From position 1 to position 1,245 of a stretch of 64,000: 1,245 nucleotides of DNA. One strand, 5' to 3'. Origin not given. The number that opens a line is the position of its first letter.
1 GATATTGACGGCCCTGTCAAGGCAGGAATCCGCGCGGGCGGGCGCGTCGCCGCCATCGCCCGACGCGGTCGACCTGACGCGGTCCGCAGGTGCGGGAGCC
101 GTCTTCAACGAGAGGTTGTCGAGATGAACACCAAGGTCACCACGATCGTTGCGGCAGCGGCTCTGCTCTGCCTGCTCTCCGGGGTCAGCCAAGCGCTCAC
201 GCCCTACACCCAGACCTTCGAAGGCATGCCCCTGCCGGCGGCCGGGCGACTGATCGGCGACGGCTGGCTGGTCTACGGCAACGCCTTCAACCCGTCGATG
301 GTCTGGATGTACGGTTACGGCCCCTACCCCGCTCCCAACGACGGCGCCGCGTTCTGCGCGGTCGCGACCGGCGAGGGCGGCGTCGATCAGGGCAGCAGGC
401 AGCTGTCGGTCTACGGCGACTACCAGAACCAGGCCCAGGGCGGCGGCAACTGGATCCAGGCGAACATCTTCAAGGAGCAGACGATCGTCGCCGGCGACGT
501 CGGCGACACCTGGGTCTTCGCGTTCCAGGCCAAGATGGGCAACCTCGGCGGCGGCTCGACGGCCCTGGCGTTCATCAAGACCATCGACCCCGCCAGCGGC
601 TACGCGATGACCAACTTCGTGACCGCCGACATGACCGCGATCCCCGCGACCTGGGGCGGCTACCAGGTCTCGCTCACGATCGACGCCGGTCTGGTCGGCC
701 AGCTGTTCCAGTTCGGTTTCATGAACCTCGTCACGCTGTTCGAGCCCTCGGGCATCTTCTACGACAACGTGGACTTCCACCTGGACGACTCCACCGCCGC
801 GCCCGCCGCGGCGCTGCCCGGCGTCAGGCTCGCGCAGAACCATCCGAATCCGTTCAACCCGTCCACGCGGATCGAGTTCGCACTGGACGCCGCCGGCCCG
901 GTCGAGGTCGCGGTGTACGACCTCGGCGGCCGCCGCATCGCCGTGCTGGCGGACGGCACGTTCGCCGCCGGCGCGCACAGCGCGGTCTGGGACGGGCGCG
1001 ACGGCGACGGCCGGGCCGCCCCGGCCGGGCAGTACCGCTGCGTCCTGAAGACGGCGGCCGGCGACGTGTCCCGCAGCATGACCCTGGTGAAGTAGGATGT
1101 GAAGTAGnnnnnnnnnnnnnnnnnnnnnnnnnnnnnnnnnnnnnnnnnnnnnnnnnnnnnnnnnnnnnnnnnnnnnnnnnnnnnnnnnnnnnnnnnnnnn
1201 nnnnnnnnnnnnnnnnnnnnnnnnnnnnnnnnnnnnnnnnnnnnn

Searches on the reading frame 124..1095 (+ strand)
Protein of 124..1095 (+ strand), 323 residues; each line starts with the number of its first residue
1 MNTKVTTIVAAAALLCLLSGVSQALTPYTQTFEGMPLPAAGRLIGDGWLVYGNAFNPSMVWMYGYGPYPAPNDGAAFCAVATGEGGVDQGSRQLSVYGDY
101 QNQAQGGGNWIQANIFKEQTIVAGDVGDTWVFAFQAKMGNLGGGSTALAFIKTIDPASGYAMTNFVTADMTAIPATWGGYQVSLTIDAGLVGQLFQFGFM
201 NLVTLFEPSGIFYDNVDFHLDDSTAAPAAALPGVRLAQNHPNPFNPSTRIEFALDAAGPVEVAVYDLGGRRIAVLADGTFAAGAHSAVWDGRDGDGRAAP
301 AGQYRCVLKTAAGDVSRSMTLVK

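Call 4: search_protein_families(library=pfam, proteins=[window:124-1095:+], max_evalue=1)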
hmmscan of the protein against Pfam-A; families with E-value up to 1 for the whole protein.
window:124-1095:+ (323 aa): 3 families
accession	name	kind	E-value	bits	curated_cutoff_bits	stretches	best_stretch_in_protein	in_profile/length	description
PF13860.13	FlgD_ig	-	9.2e-10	38.8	27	1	254-312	18-77/79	FlgD Ig-like domain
PF19410.4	DUF5980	-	0.22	12.4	27.1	1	117-196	9-88/97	Family of unknown function (DUF5980)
PF10029.15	DUF2271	-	0.23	11.6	27.3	1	277-319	69-111/136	Predicted periplasmic protein (DUF2271)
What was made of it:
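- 124..1095 (+): p323: exported 323-aa protein. It has an N-terminal ~210-aa domain of unknown function and a C-terminal FlgD_ig-type domain. It is a conserved first gene of the block and a putative surface glycan-binding protein (inferred). Pfam FlgD_ig scores 38.8 bits on residues 254-312 (call 4).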

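Call 5: search_protein_families(library=ncbifam, proteins=[window:124-1095:+], max_evalue=1)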
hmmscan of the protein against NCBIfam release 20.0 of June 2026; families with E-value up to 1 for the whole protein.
window:124-1095:+ (323 aa): 9 families
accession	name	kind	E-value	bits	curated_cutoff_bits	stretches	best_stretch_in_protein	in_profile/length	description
NF005176.1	PRK06655.1-1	equivalog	1.6e-07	31.4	230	1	256-319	95-158/197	flagellar hook assembly protein FlgD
NF009277.0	PRK12634.1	equivalog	0.00013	22.1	333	1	253-316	117-182/221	flagellar basal body rod modification protein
NF033707.1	T9SS_sortase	equivalog_domain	0.0015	16.2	420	1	237-308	999-1077/1095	type IX secretion system sortase PorU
NF052323.1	T9SSA_dep_M6i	equivalog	0.0041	15.1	600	1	237-290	958-1011/1043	T9SS-dependent M6-like inactivated metalloprotease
NF009453.0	PRK12813.1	equivalog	0.0084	15.7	264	1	257-314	123-177/223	flagellar basal body rod modification protein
NF038113.1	T9SSA_dep_M36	equivalog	0.025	12.7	885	1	237-273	793-829/869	T9SS-dependent M36 family metallopeptidase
NF009276.0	PRK12633.1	equivalog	0.06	13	383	1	254-311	126-182/234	flagellar basal body rod modification protein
TIGR04183.1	Por_Secre_tail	domain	0.07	13.1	23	1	241-281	3-41/72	T9SS type A sorting domain-containing protein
NF009452.0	PRK12812.1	equivalog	0.18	11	258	1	260-305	154-201/289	flagellar basal body rod modification protein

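Call 83: find_homologous_proteins(query=window:124-1095:+, max_evalue=0.001)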
Query window:124-1095:+ (323 aa): 702 proteins with E <= 0.001 among 8000 candidates; the best 120 are listed.
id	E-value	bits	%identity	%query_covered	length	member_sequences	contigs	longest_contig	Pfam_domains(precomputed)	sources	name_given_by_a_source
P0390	1.5e-212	723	99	100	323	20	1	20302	PF13860.13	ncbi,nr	ncbi:MAG: hypothetical protein IPI34_14720 [bacterium]|nr:hypothetical protein [bacterium]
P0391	1.6e-182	624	85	100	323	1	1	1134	PF13860.13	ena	-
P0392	7.4e-177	605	82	100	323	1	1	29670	PF13860.13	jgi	-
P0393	9.5e-177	605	50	93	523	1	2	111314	PF13860.13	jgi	jgi:hypothetical protein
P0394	6.4e-164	563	53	94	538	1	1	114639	PF13860.13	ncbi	-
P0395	2.1e-161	555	51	94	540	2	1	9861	PF13860.13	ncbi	-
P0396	1.3e-157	542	54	94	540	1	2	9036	PF13860.13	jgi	jgi:hypothetical protein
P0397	2.0e-157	542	51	94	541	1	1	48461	PF13860.13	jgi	-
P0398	2.2e-156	538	49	93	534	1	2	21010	PF13860.13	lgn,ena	-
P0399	5.4e-156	537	50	93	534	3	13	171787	PF18962.8,PF13860.13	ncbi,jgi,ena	-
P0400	2.0e-155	535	51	94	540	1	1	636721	PF13860.13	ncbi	ncbi:MAG: FlgD immunoglobulin-like domain containing protein [Candidatus Krumholzibacteriia bacteriu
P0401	2.0e-155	535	50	93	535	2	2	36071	PF13860.13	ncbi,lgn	-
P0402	1.1e-153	529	51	93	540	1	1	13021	PF13860.13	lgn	-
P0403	2.0e-151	522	52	94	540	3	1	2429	PF13860.13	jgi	jgi:hypothetical protein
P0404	6.0e-151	520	53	96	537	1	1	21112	PF13860.13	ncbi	-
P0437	8.8e-121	421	58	100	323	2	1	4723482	PF13860.13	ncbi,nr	ncbi:MAG: hypothetical protein IPK64_15055 [bacterium]|nr:hypothetical protein [bacterium]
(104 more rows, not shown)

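Call 84: find_encoding_contigs(protein=P0390, flank=10000, max_places=2)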
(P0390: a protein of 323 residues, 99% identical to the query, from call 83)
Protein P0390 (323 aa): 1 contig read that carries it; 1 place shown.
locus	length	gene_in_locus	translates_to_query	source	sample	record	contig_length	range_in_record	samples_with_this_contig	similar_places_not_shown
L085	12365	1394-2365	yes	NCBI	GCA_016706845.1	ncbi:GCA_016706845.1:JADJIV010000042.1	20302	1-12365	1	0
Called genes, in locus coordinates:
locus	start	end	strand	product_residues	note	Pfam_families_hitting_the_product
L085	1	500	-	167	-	PF00232:Glyco_hydro_1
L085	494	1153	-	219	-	PF00232:Glyco_hydro_1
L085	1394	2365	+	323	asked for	PF13860:FlgD_ig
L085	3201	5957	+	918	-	-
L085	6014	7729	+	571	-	PF13860:FlgD_ig (weak)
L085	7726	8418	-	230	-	-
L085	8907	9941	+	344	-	PF00332:Glyco_hydro_17 (weak)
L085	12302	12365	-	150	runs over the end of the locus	PF00111:Fer2, PF01799:Fer2_2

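Call 85: find_encoding_contigs(protein=P0437, flank=10000, max_places=2)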
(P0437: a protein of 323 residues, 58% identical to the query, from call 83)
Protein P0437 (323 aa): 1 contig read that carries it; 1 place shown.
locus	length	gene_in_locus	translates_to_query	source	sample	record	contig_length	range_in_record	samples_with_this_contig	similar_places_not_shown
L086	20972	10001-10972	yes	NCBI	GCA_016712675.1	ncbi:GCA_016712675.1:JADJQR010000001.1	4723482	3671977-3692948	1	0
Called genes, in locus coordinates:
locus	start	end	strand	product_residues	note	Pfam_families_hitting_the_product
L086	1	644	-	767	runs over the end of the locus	PF00112:Peptidase_C1, PF13860:FlgD_ig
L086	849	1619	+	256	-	PF01693:Cauli_VI, PF00075:RNase_H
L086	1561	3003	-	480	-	-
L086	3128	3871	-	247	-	-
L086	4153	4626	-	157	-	-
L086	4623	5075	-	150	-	-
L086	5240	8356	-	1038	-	-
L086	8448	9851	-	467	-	PF00232:Glyco_hydro_1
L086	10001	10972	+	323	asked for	PF13860:FlgD_ig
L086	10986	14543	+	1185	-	-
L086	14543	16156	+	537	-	PF13860:FlgD_ig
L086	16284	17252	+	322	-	PF01699:Na_Ca_ex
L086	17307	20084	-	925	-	PF00675:Peptidase_M16 (weak), PF05193:Peptidase_M16_C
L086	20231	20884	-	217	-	-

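Call 86: find_encoding_contigs(protein=P0392, flank=10000, max_places=2)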
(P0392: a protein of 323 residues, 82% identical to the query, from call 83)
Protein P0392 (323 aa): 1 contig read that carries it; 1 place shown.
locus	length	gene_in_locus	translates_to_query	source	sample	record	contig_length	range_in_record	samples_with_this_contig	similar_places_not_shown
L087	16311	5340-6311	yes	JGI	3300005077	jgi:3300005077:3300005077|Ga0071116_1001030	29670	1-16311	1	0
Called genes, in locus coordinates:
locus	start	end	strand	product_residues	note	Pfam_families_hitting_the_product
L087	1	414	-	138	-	?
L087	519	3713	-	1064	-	PF02836:Glyco_hydro_2_C (weak)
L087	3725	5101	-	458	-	PF00232:Glyco_hydro_1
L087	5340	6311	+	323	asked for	PF13860:FlgD_ig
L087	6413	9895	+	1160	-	-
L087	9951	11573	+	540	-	PF13860:FlgD_ig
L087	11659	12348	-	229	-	-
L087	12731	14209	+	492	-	PF07690:MFS_1, PF13347:MFS_2, PF12832:MFS_1_like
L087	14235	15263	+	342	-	PF00332:Glyco_hydro_17 (weak)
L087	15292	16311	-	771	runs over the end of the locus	PF01315:Ald_Xan_dh_C, PF02738:MoCoBD_1, PF20256:MoCoBD_2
